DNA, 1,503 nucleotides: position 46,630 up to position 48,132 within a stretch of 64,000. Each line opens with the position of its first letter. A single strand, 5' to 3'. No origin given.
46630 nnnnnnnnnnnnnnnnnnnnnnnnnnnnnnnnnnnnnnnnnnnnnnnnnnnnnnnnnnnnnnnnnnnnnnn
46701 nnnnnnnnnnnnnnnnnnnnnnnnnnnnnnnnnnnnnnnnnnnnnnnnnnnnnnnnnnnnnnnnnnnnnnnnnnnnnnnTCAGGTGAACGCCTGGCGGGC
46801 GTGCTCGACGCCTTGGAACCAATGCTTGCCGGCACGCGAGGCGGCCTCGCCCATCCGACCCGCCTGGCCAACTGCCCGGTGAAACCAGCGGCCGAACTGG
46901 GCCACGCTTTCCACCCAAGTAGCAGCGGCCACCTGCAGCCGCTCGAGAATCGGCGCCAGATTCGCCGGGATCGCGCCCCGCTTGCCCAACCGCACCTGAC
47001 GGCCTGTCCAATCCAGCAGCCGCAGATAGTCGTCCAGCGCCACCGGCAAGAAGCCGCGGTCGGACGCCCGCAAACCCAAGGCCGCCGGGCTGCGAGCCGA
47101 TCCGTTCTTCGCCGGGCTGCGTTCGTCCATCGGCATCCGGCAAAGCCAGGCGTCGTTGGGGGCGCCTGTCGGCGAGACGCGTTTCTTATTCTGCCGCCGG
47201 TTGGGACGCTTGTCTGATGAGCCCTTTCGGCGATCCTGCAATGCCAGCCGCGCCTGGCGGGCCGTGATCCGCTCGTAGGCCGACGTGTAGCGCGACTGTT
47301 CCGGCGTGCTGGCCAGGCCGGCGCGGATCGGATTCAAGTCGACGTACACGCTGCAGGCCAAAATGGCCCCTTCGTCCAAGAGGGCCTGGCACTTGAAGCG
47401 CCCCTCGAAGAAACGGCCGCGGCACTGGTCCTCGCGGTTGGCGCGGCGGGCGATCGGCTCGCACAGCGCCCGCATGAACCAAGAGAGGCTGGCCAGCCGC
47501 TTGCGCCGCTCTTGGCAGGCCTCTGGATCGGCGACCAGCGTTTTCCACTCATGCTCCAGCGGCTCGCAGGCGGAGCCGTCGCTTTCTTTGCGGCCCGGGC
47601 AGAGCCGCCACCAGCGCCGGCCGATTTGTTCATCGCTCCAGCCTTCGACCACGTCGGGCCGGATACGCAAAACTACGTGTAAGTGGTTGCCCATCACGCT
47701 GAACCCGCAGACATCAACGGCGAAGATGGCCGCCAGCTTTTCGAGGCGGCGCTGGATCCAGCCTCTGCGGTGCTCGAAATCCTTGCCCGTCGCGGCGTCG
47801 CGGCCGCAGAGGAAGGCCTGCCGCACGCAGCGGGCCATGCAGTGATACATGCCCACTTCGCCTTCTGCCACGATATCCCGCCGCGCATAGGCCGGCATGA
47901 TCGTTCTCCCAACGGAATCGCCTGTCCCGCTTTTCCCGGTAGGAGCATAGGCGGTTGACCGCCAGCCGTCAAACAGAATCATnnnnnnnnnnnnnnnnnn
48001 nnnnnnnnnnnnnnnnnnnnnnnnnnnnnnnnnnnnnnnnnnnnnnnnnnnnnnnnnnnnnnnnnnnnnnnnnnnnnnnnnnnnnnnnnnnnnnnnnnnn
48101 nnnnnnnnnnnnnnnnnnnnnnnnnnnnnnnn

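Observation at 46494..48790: RAYT/IS200-like HUH transposase with nested tandem 5' partial duplications and flanking REP-like palindromes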

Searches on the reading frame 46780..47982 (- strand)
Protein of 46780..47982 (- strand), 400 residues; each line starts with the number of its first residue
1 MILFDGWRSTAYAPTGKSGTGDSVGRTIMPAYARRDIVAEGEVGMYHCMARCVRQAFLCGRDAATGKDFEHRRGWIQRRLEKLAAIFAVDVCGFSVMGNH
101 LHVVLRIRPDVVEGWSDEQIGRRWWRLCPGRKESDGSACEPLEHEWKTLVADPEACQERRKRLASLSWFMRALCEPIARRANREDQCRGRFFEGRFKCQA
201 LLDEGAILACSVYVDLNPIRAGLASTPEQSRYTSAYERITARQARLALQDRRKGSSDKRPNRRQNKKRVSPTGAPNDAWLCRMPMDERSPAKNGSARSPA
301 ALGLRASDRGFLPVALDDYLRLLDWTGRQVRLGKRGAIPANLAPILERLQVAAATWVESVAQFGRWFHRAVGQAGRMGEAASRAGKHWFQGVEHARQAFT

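Call 4: search_protein_families(library=pfam, proteins=[window:46780-47982:-], max_evalue=0.01)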
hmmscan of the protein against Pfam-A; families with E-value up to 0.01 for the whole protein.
window:46780-47982:- (400 aa): 0 families

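Call 5: search_protein_families(library=ncbifam, proteins=[window:46780-47982:-], max_evalue=0.01)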
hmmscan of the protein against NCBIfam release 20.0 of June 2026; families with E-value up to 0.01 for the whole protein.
window:46780-47982:- (400 aa): 1 family
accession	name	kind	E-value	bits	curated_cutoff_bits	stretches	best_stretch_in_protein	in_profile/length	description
NF047646.1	REP_Tyr_transpos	equivalog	5.5e-06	26.3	80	1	172-232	78-145/146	REP-associated tyrosine transposase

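Call 10: find_homologous_proteins(query=window:46780-47982:-)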
Query window:46780-47982:- (400 aa): 5749 proteins with E <= 0.001 among 8000 candidates; the best 120 are listed.
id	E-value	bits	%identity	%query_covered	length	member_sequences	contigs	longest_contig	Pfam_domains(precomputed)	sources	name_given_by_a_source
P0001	2.2e-228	776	91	93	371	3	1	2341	-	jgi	jgi:hypothetical protein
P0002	3.7e-213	726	87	93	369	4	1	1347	-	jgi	-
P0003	1.1e-153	530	63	93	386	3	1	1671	-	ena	-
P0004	4.6e-150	518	64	93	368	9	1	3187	-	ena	-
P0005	4.1e-147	509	62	93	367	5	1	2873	-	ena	-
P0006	5.3e-146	505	62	93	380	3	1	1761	-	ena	-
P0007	5.9e-146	505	63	93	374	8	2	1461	-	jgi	-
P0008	1.6e-145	503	61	93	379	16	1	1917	-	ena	-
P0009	2.0e-145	503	61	93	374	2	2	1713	-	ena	-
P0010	1.2e-144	501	59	93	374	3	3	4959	-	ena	-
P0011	1.4e-143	497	61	93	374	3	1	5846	-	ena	-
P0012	3.2e-143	496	59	93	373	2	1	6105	-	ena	-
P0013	5.6e-142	492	59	93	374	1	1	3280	-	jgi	-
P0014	1.4e-141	490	59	93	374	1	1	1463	-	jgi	-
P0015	2.1e-141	490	59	93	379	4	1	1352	-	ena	-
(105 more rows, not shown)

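Call 11: search_solved_structures(query=window:46780-47982:-, max_evalue=1, show_alignments=2)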
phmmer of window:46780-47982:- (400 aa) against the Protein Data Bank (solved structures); distinct sequences matched with E-value up to 1: 2.
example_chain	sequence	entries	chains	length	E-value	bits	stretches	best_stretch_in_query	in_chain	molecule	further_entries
3jqh_A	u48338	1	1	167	0.0034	19.8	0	211-251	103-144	C-type lectin domain family 4 member M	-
6k0a_C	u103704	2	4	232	0.75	12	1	174-244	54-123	Ribonuclease P protein component 3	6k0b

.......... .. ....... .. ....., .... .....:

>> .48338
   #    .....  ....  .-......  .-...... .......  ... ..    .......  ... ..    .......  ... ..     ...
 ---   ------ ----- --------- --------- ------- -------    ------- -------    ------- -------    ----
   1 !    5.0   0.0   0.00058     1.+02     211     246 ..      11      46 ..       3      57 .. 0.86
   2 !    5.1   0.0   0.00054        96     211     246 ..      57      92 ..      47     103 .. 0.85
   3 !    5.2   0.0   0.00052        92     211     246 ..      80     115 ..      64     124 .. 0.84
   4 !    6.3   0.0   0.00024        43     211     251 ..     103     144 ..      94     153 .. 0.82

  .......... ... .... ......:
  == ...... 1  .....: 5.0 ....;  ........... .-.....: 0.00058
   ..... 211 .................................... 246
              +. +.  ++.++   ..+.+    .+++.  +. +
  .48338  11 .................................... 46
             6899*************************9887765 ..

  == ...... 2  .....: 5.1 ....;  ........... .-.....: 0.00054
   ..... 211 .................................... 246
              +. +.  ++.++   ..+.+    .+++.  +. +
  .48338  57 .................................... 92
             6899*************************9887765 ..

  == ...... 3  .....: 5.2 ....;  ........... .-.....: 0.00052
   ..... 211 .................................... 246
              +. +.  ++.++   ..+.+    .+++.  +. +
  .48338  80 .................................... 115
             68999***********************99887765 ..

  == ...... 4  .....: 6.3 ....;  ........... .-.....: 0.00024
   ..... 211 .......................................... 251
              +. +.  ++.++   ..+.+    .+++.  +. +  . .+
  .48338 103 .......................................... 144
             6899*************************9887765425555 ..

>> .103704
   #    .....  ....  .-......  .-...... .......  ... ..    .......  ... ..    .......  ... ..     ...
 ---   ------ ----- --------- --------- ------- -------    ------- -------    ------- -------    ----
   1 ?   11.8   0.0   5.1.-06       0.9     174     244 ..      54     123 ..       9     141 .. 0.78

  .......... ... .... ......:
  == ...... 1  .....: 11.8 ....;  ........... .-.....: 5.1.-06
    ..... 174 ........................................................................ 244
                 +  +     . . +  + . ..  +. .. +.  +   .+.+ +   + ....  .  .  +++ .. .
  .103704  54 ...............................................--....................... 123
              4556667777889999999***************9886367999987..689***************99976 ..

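Call 12: find_related_loci(query=window:46780-47898:-, collection=genome_contigs, flank=3000)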
Query window:46780-47898:- (372 aa) in genome_contigs; peptide patterns used: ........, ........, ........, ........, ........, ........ (x = any residue, [..] = any of these).
79 stretches matched a pattern; 19 encode a relative of the query (tblastn E <= 1e-3); 19 distinct loci.
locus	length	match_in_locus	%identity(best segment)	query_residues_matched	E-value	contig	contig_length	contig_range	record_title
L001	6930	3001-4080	57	1-372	2e-132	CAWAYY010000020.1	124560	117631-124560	MAG: Pirellulales bacterium isolate MFD05684.bin.2.6 genome assembly, contig: contig_44830, whole genome shotgun sequenc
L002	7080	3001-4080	57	1-372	4e-130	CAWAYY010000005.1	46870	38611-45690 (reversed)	MAG: Pirellulales bacterium isolate MFD05684.bin.2.6 genome assembly, contig: contig_108947, whole genome shotgun sequen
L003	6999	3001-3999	57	1-350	2e-124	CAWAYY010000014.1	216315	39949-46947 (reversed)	MAG: Pirellulales bacterium isolate MFD05684.bin.2.6 genome assembly, contig: contig_25476, whole genome shotgun sequenc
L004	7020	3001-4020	56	1-357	3e-120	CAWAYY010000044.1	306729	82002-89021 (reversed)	MAG: Pirellulales bacterium isolate MFD05684.bin.2.6 genome assembly, contig: contig_89470, whole genome shotgun sequenc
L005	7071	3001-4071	56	1-372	4e-120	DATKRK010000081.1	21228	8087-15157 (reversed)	MAG TPA_asm: Pirellulales bacterium isolate SMAG_U14026 k141_12981, whole genome shotgun sequence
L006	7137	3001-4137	46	1-371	3e-107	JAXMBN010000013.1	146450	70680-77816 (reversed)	MAG: Pirellulales bacterium isolate STL-PLA37 C4.49.fa-13, whole genome shotgun sequence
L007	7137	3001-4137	46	1-371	2e-107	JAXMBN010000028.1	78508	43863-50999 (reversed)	MAG: Pirellulales bacterium isolate STL-PLA37 C4.49.fa-28, whole genome shotgun sequence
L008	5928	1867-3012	44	6-372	3e-99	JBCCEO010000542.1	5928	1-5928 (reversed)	MAG: Planctomycetota bacterium isolate P01_B01_bin.109 k141_1838308_length_5928_cov_7.0000, whole genome shotgun sequenc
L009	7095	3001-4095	44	13-363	5e-92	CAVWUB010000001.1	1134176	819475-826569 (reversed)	MAG: uncultured Planctomycetaceae bacterium isolate MFD03066.bin.1.8 genome assembly, contig: contig_10156, whole genome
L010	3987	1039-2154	41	14-371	7e-88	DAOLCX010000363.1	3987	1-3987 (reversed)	MAG TPA_asm: Pirellulaceae bacterium isolate AMR_MDS_0139 NODE_4478_length_3987_cov_4.277721, whole genome shotgun seque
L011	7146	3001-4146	42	5-372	2e-87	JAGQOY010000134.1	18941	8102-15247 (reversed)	MAG: Planctomycetales bacterium isolate HKST-UBA26 NODE_135_length_18941_cov_4.914811, whole genome shotgun sequence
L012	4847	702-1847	40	5-372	7e-83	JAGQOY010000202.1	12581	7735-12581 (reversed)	MAG: Planctomycetales bacterium isolate HKST-UBA26 NODE_203_length_12581_cov_4.268954, whole genome shotgun sequence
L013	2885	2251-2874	54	5-213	1e-74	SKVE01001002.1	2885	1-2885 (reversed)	MAG: Planctomycetaceae bacterium isolate CSSed162cmB_149 CSSed16-2cmB-215314, whole genome shotgun sequence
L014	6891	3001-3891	41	1-344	3e-73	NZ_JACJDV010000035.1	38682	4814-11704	Shewanella sp. SR44-3 NODE_35_length_38682_cov_7.3, whole genome shotgun sequence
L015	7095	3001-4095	41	13-363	2e-83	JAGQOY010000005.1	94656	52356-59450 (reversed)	MAG: Planctomycetales bacterium isolate HKST-UBA26 NODE_5_length_94656_cov_4.614354, whole genome shotgun sequence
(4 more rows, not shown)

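Call 20: find_encoding_contigs(protein=P0001, flank=5000)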
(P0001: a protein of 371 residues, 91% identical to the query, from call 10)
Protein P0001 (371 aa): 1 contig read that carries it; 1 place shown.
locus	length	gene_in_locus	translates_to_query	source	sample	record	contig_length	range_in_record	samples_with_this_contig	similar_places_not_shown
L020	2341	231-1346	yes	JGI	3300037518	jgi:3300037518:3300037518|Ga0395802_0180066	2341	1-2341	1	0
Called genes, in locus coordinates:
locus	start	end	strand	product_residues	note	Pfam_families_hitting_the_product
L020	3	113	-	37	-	?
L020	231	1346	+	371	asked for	-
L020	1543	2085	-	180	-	-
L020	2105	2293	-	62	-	-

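Call 21: find_encoding_contigs(protein=P0002, flank=5000)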
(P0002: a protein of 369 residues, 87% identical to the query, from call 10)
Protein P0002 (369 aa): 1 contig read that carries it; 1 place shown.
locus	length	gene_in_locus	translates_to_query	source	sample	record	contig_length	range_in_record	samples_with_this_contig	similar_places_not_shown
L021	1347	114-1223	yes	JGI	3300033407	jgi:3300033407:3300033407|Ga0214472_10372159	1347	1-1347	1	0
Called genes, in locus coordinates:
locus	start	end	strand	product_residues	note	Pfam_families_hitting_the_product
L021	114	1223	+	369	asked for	-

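Call 22: find_encoding_contigs(protein=window:46780-47982:-, flank=10000)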
Protein window:46780-47982:- (400 aa): no gene with exactly this product is on record in the collection.

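Call 40: find_related_loci(query=A5, collection=metagenome_contigs, flank=3000)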
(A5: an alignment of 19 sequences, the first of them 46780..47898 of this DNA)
Query A5 (372 aa) in metagenome_contigs; peptide patterns used: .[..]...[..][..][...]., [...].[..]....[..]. (x = any residue, [..] = any of these).
600 stretches matched a pattern (row limit reached: there are more); 595 encode a relative of the query (tblastn E <= 1e-3); the best 80 are kept; 80 distinct loci.
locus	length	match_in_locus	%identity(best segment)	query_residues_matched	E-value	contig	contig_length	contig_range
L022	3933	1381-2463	56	1-371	4e-136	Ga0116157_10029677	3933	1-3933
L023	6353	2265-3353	56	1-371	1e-130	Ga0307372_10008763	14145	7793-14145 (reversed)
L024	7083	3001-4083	55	1-371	2e-130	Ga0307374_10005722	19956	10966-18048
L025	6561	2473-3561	56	1-371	6e-129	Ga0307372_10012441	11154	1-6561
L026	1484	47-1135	54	1-371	9e-138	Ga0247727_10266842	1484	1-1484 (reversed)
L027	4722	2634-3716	54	1-371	2e-127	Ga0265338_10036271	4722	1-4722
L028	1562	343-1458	54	1-371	6e-131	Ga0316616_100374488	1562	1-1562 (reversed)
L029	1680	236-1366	50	1-368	8e-129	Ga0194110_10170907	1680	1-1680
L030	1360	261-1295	50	1-371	5e-129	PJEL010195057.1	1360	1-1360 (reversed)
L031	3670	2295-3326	53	1-371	5e-116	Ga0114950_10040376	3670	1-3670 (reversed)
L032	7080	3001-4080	50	1-362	2e-112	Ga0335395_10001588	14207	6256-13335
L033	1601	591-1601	50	6-344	3e-117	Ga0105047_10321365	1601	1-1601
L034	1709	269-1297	49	6-371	5e-117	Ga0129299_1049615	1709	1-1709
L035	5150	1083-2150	49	1-358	3e-107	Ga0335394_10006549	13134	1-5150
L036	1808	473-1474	49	14-362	3e-113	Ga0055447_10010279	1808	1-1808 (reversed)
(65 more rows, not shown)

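Call 52: find_encoding_contigs(protein=window:46780-47898:-, flank=5000, max_places=10)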
Protein window:46780-47898:- (372 aa): no gene with exactly this product is on record in the collection.

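Call 53: predict_structure(alignment_id=A6)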
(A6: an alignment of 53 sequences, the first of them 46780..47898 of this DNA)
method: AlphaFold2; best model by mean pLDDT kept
length: 372 residues; sequences in the alignment: 53
mean_pLDDT: 81.7   pTM: 0.83
mean pLDDT of the five models: 81.7, 79.7, 79.5, 72.7, 70.8
residues with pLDDT >= 90: 171; 70-90: 124; 50-70: 45; < 50: 32
segments of 3 or more residues with pLDDT < 50: 1-5, 240-245, 261-279
pLDDT, mean of each block of 10 residues (from residue 1): 51 88 90 91 94 93 93 94 92 94 89 92 95 94 95 92 87 89 94 87 91 89 82 53 53 74 42 44 81 92 78 90 86 77 74 73 55 56
secondary structure, 60 per line:
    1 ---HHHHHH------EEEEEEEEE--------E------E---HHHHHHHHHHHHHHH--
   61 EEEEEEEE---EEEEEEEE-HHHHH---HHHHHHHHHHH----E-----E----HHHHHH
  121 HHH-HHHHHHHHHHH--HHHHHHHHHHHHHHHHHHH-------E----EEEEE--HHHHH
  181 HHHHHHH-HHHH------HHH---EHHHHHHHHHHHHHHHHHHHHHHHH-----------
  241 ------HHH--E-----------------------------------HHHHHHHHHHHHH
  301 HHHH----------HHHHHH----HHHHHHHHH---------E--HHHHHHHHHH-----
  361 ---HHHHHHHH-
elements in order: H4-9 E16-24 H44-58 E61-68 E72-79 H81-85 H89-99 H115-123 H125-135 H138-156 E169-173 H176-187 H189-192 H206-229 H288-304 H315-320 H325-333 H346-355 H364-371
